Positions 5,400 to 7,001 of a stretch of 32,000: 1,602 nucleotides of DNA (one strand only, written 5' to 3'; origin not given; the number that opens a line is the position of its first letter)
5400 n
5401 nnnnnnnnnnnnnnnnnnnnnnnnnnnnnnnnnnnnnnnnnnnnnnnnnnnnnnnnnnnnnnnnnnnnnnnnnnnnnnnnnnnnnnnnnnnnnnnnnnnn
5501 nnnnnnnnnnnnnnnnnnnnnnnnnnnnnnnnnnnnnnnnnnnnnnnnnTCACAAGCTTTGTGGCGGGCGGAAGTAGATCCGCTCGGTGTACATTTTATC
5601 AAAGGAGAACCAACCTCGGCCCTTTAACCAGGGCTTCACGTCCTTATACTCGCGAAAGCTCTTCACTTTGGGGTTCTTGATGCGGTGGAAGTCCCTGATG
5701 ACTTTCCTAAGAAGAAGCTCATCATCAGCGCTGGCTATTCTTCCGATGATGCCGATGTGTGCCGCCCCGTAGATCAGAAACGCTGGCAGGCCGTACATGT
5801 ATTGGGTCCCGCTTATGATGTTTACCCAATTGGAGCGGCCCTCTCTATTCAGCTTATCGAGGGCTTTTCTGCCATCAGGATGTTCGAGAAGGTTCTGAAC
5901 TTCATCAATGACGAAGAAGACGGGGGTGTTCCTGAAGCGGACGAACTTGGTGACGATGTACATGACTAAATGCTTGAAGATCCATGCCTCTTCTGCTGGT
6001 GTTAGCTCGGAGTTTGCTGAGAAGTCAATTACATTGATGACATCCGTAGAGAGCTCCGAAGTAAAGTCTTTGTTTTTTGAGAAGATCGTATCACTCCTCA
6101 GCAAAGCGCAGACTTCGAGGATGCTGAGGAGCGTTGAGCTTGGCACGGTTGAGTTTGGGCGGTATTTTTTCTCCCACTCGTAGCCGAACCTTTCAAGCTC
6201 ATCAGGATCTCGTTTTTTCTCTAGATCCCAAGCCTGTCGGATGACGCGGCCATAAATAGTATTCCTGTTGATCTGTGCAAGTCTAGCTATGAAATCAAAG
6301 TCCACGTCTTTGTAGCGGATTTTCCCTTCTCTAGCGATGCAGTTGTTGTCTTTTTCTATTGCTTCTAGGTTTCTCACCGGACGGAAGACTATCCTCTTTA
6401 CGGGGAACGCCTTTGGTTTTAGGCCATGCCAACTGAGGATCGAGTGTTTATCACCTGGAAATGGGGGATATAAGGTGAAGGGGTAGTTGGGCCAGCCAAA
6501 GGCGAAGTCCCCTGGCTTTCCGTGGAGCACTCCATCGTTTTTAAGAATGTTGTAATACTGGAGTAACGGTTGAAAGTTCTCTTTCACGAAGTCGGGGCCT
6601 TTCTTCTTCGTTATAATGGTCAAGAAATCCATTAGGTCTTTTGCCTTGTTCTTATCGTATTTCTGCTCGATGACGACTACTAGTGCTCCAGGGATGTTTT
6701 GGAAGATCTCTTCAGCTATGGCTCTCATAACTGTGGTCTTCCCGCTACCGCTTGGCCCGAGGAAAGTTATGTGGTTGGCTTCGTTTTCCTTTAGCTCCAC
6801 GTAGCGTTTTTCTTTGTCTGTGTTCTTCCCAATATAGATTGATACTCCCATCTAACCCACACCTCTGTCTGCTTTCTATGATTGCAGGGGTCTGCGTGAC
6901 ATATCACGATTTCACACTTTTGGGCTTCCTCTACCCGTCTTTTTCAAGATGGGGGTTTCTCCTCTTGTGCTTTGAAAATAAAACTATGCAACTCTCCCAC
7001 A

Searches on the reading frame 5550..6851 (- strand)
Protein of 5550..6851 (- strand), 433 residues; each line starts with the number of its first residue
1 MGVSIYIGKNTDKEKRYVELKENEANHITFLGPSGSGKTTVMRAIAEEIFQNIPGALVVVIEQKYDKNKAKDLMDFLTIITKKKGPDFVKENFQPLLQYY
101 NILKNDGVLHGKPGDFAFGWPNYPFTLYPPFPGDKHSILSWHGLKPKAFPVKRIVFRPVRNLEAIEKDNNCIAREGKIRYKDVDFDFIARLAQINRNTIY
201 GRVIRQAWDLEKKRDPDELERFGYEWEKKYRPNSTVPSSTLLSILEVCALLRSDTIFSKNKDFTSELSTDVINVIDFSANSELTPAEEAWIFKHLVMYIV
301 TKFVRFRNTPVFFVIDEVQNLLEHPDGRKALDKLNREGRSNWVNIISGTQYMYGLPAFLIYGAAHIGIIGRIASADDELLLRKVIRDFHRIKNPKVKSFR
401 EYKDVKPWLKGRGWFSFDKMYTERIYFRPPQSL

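Call 16: search_protein_families(library=pfam, proteins=[window:5550-6851:-], max_evalue=0.1)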
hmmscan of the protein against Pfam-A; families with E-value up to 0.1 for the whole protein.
window:5550-6851:- (433 aa): 30 families (the best 25 are shown)
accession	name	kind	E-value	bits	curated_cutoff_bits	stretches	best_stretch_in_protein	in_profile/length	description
PF01935.23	DUF87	-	7.8e-07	29.9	23.2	1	5-60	1-57/220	Helicase HerA, central domain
PF13401.12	AAA_22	-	2.5e-06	28.3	27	1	24-79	4-56/130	AAA domain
PF13191.12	AAA_16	-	6.1e-06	27.3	32.6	1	26-81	25-74/167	AAA ATPase domain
PF13173.12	AAA_14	-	6e-05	23.5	27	0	28-79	5-57/129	AAA domain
PF25199.1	nSTAND_NTPase5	-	6.1e-05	23.3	34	1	21-67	37-82/145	Novel STAND NTPase 5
PF12846.13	AAA_10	-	0.00016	21.3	27.5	1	296-350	222-281/362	AAA-like domain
PF00004.35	AAA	-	0.00045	21.1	21.2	1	29-82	2-55/131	ATPase family associated with various cellular activities (AAA)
PF00005.33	ABC_tran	-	0.00048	21.2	25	1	19-49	5-35/137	ABC transporter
PF24389.1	ORC-CDC6-like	-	0.001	18.3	27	1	17-46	26-53/571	ORC-CDC6-like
PF05496.18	RuvB_N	-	0.0011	19.2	27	1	21-66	29-74/159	Holliday junction DNA helicase RuvB P-loop domain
PF04851.21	ResIII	-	0.0012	19.2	22.5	1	19-78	17-78/164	Type III restriction enzyme, res subunit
PF13521.12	AAA_28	-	0.0023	18.6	27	1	28-70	2-45/164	AAA domain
PF00931.28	NB-ARC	-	0.0049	16.6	23.5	1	18-69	10-65/248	NB-ARC domain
PF10412.15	TrwB_AAD_bind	-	0.0066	15.8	20.5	1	21-59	11-49/387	Type IV secretion-system coupling protein DNA-binding domain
PF20720.3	nSTAND3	-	0.011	15.9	27.2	1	23-60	15-50/155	Novel STAND NTPase 3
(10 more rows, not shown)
